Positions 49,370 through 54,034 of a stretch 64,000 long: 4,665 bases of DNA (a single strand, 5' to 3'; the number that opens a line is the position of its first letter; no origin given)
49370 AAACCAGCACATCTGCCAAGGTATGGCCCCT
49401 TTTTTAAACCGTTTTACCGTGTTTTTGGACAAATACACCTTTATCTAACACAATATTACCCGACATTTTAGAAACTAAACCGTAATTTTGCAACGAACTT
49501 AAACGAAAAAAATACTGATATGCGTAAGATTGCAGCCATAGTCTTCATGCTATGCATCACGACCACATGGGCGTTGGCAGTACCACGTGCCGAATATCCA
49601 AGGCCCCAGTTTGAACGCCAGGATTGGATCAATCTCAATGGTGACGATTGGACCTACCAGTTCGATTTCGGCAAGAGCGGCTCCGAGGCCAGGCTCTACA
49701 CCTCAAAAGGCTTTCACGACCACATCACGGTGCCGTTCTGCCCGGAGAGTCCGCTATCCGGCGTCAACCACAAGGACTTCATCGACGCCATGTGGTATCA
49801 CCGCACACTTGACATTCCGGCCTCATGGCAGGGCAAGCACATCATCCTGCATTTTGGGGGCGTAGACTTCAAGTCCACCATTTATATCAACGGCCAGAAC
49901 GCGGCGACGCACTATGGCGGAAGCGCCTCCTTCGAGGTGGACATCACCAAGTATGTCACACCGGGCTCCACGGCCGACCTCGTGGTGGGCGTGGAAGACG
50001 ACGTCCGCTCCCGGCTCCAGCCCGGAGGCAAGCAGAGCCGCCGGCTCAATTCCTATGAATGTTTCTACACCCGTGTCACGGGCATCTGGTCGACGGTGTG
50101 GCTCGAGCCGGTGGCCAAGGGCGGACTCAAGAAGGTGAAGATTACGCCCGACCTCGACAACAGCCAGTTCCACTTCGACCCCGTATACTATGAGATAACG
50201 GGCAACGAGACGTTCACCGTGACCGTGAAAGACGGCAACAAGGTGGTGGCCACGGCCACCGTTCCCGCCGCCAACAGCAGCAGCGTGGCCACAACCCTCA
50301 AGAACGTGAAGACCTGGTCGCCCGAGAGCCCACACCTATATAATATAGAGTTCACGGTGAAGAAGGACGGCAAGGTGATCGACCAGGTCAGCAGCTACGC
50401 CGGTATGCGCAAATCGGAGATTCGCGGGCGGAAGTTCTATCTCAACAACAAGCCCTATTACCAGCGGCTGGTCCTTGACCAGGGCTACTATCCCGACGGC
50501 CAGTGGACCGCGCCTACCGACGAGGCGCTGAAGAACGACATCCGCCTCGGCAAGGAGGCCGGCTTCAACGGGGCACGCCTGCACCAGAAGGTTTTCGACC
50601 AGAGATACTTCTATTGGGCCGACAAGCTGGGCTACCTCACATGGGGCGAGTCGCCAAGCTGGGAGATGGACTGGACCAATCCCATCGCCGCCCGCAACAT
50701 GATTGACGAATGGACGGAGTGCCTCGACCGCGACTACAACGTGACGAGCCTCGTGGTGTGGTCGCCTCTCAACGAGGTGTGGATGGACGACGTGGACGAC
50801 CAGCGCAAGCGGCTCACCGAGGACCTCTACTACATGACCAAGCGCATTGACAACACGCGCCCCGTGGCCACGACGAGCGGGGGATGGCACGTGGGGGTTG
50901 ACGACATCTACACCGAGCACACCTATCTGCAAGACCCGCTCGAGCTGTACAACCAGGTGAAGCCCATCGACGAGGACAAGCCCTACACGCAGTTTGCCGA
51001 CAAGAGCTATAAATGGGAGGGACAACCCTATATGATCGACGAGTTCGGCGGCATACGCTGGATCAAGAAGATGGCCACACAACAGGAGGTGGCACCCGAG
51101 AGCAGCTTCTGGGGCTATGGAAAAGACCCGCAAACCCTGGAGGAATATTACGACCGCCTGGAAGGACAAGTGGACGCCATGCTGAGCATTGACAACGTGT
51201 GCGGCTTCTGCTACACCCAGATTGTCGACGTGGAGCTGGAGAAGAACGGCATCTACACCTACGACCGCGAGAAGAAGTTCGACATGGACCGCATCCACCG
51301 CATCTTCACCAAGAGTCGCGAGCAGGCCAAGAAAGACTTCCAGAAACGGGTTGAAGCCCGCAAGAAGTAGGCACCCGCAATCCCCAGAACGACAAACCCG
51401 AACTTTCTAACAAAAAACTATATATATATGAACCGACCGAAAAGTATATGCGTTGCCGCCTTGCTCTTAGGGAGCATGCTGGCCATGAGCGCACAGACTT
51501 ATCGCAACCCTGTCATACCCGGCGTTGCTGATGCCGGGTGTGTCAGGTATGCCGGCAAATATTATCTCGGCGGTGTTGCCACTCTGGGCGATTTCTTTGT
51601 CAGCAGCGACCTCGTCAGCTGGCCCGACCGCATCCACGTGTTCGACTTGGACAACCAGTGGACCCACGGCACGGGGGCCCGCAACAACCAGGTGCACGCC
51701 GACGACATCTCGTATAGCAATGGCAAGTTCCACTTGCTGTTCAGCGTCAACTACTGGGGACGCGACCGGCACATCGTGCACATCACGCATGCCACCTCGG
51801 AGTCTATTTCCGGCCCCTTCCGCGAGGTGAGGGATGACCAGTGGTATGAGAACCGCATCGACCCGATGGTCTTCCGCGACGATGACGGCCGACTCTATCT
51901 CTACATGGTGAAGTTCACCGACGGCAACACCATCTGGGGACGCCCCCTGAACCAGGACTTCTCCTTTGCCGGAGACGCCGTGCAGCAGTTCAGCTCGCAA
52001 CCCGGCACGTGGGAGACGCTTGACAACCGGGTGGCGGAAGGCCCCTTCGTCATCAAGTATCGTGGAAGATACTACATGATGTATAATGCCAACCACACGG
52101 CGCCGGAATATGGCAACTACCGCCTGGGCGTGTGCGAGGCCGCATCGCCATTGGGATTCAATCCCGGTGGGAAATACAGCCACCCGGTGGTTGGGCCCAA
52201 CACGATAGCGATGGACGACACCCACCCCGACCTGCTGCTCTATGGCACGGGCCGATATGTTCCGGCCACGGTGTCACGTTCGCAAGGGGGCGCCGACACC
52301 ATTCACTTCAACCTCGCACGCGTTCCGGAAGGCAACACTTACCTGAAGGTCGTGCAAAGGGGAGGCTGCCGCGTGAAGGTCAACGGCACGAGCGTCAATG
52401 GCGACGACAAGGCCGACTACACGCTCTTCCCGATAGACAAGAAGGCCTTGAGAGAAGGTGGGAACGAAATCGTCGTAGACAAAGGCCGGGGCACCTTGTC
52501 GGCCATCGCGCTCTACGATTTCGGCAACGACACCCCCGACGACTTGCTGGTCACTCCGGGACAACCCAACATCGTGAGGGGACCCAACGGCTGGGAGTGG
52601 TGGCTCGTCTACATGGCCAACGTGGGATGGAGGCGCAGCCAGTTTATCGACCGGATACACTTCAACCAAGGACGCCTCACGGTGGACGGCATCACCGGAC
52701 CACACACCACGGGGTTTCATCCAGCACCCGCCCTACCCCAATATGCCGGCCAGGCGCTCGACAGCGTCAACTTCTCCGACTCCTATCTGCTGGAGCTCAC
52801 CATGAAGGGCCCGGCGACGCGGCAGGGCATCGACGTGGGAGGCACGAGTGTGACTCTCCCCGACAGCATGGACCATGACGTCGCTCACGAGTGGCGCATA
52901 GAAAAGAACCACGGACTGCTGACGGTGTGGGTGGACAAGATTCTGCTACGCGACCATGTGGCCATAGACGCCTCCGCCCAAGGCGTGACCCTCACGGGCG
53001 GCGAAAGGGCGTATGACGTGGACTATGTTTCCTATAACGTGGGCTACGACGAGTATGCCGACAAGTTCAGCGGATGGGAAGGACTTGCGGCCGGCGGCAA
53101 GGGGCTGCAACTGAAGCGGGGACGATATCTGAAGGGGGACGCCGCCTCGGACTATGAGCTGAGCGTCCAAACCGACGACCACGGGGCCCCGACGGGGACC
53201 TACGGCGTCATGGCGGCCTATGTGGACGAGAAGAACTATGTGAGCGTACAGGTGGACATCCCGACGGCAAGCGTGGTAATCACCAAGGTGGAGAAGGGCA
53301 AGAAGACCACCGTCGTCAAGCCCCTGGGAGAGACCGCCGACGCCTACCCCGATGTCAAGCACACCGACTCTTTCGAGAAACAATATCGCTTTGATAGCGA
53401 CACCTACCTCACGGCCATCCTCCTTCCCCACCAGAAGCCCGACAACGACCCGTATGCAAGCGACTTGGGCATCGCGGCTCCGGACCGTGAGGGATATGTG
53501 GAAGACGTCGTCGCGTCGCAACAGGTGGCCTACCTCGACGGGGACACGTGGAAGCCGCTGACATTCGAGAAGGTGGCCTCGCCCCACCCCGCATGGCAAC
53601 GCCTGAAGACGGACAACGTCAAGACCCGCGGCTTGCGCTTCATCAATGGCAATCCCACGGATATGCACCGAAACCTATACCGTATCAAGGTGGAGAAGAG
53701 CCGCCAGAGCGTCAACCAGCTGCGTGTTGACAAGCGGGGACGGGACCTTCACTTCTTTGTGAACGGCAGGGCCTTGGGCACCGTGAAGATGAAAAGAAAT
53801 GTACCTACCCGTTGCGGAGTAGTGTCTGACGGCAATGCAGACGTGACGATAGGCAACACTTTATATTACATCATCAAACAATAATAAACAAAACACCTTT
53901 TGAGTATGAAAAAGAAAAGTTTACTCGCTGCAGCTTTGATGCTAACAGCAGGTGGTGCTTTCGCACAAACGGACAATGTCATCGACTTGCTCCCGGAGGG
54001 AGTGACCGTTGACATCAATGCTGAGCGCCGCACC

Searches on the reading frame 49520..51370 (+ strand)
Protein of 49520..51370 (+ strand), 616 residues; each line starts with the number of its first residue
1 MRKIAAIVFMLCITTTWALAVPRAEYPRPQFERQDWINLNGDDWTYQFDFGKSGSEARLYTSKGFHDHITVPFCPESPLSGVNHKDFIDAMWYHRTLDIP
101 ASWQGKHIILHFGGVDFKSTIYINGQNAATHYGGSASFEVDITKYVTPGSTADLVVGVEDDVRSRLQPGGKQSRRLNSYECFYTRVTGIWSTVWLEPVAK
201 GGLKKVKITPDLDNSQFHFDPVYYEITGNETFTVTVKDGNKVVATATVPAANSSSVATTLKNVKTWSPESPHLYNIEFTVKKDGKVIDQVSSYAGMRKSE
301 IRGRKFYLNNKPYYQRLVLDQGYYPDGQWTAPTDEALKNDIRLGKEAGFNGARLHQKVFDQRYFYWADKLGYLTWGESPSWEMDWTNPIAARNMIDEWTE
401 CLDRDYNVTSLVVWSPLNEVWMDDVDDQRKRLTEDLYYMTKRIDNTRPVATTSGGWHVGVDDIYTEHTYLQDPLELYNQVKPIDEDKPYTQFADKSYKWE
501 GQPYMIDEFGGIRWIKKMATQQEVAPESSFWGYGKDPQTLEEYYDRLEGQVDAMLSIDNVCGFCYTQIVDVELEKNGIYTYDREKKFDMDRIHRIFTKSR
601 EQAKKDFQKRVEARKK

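Call 9: search_protein_families(library=pfam, proteins=[window:49520-51370:+])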
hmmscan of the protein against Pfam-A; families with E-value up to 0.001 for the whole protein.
window:49520-51370:+ (616 aa): 4 families
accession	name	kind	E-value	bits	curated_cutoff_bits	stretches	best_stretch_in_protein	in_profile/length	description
PF00703.27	Glyco_hydro_2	-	3.7e-14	53.8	23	1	205-297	5-109/109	Glycosyl hydrolases family 2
PF02837.24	Glyco_hydro_2_N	-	7.9e-14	52.4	28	1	90-193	66-163/169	Glycosyl hydrolases family 2, sugar binding domain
PF02836.23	Glyco_hydro_2_C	-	9.5e-10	38.5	21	1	301-510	3-211/302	Glycosyl hydrolases family 2, TIM barrel domain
PF22666.2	Glyco_hydro_2_N2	-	1.2e-07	32.4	27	1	90-164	49-123/167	Glycosyl hydrolase 2 galactose-binding domain-like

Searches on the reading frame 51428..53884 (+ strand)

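Call 9: search_protein_families(library=pfam, proteins=[window:51428-53884:+])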
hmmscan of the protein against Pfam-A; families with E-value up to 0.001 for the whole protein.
window:51428-53884:+ (818 aa): 1 family
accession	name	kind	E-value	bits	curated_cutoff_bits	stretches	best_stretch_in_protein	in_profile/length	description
PF04616.20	Glyco_hydro_43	-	8.2e-31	107.8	32.2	1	25-255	1-229/288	Glycosyl hydrolases family 43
